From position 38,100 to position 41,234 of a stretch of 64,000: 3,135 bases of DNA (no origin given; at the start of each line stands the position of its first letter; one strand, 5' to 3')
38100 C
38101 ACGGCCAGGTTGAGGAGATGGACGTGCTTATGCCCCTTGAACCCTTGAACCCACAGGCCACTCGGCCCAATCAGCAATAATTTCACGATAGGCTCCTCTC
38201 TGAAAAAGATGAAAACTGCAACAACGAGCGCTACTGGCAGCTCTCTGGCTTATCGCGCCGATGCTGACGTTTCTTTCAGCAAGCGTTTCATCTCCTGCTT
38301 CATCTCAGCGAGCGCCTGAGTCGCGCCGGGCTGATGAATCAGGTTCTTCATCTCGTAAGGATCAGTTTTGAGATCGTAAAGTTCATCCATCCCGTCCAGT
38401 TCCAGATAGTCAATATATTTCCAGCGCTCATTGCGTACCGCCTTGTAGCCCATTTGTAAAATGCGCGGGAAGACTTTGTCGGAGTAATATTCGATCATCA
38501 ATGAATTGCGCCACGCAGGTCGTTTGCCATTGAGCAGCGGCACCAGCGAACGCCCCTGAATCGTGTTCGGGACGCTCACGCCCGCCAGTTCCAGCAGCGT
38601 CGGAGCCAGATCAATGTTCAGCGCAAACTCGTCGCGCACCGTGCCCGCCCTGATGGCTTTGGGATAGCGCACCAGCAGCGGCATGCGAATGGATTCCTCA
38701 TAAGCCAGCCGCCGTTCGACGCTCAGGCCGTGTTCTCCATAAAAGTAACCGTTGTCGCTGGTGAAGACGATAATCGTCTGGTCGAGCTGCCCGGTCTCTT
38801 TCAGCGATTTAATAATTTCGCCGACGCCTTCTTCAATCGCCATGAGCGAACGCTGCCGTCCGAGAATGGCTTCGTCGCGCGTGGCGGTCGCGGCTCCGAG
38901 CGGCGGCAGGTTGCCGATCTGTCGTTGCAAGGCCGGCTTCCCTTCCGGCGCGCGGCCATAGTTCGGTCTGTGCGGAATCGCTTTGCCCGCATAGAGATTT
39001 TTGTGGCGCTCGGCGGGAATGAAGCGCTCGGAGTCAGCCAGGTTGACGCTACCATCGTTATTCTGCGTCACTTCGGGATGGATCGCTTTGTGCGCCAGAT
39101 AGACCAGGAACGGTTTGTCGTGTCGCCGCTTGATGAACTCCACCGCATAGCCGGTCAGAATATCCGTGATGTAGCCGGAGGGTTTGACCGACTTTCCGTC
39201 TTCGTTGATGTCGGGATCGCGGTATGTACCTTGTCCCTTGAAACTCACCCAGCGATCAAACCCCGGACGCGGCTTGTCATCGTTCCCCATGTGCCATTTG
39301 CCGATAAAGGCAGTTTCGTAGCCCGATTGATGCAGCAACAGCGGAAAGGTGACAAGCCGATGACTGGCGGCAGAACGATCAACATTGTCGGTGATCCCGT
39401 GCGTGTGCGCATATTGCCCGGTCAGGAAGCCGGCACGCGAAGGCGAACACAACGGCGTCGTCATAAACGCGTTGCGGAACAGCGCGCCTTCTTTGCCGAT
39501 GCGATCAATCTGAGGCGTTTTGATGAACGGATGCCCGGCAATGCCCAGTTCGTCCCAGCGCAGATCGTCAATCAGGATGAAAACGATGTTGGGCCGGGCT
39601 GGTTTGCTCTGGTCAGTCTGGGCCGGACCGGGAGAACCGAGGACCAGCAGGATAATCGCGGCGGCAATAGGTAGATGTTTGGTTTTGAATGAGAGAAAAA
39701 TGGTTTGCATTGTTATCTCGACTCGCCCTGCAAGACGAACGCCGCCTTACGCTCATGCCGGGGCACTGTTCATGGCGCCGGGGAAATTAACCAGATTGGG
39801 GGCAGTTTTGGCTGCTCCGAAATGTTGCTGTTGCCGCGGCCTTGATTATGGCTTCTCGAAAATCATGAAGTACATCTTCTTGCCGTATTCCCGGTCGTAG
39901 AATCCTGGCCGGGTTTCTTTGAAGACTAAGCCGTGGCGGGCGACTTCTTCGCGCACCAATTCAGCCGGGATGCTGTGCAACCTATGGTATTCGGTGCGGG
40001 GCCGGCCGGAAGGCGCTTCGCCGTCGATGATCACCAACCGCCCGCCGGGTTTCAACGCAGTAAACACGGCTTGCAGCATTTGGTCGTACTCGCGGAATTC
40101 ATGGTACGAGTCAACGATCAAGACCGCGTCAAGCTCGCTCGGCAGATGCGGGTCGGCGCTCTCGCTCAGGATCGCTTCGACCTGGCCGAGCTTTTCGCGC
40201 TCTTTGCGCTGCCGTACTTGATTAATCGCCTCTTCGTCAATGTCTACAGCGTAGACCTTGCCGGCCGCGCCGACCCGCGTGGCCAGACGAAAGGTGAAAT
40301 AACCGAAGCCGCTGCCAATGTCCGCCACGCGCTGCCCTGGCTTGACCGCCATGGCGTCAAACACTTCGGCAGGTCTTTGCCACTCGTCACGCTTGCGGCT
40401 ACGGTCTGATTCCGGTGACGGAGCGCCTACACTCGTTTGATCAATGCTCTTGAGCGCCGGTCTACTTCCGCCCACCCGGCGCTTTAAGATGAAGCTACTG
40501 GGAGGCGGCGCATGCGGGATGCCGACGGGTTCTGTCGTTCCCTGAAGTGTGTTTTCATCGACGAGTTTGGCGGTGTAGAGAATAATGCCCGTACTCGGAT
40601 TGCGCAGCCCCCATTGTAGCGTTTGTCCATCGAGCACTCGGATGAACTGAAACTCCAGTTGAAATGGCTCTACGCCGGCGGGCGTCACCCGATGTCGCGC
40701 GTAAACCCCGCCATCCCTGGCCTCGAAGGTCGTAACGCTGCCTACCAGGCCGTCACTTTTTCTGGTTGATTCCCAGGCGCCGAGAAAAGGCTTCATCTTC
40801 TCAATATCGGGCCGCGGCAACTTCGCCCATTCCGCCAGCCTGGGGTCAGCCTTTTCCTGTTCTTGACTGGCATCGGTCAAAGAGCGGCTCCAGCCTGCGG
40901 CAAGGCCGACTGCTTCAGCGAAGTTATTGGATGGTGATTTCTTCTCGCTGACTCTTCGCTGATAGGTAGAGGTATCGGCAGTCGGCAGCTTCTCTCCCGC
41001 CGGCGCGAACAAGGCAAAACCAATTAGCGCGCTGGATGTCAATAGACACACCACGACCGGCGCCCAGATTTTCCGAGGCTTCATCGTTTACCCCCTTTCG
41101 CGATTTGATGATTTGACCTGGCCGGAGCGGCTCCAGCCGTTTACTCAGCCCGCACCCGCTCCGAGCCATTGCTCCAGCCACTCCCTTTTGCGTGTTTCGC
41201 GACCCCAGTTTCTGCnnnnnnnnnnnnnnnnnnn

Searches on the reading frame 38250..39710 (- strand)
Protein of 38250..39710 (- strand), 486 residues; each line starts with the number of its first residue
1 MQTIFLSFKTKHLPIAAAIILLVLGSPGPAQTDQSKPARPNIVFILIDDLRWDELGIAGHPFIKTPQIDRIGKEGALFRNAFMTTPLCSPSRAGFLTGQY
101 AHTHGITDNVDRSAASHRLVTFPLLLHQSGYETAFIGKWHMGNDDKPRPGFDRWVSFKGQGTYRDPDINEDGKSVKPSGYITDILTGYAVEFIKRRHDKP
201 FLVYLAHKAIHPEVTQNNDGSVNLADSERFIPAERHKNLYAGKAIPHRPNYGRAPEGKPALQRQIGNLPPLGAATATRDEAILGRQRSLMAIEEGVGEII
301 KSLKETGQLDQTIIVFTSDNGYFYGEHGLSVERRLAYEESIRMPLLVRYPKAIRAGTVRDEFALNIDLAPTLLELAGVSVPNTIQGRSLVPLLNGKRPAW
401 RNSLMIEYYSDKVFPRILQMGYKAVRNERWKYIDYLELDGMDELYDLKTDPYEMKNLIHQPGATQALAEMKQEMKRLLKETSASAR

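Call 101: search_protein_families(library=pfam, proteins=[window:38250-39710:-], max_evalue=0.0001)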
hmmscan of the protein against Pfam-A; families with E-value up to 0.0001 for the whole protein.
window:38250-39710:- (486 aa): 3 families
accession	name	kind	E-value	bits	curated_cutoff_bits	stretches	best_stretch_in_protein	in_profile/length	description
PF00884.28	Sulfatase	-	1.2e-55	189.5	25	1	40-378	1-301/301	Sulfatase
PF16347.10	SGSH_C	-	4.3e-41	141.1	29.3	1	325-478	1-152/154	N-sulphoglucosamine sulphohydrolase, C-terminal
PF01663.27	Phosphodiest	-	1.9e-06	28.1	23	0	43-112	2-68/342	Type I phosphodiesterase / nucleotide pyrophosphatase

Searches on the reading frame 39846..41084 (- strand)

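Call 101: search_protein_families(library=pfam, proteins=[window:39846-41084:-], max_evalue=0.0001)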
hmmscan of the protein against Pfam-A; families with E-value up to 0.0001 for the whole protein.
window:39846-41084:- (412 aa): 14 families
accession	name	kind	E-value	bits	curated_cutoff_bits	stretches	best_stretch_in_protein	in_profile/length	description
PF13847.12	Methyltransf_31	-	7.7e-17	61.8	27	1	248-356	2-113/145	Methyltransferase domain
PF13649.12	Methyltransf_25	-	9.9e-15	55.5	27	1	253-348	1-97/97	Methyltransferase domain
PF01209.24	Ubie_methyltran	-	2.9e-14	53.4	20.1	1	233-355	33-154/233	ubiE/COQ5 methyltransferase family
PF08241.18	Methyltransf_11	-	2.4e-13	51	21.2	1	255-352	2-95/95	Methyltransferase domain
PF08242.18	Methyltransf_12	-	2.4e-12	47.9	30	1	255-350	2-98/98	Methyltransferase domain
PF05175.20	MTS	-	1.9e-08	34.6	23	1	245-353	27-139/170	Methyltransferase small domain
PF01135.25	PCMT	-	3.9e-07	30.5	20.3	1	239-352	63-171/210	Protein-L-isoaspartate(D-aspartate) O-methyltransferase (PCMT)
PF13578.12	Methyltransf_24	-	4.9e-07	31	26.3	1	256-352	3-102/105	Methyltransferase domain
PF13489.12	Methyltransf_23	-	9.2e-07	29.2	27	1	248-359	21-123/164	Methyltransferase domain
PF02353.26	CMAS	-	1e-06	28.7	27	1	241-352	54-164/273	Mycolic acid cyclopropane synthetase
PF12847.13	Methyltransf_18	-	2.3e-06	28.2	27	1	245-323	10-88/151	Methyltransferase domain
PF01728.25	FtsJ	-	5.1e-06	27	24.1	1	240-292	11-63/181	FtsJ-like methyltransferase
PF13679.12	Methyltransf_32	-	1.1e-05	25.9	27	1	246-310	22-90/143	Methyltransferase domain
PF02475.24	TRM5-TYW2_MTfase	-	3.3e-05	24.3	28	1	245-324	32-111/164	TRM5/TYW2 methyltransferase domain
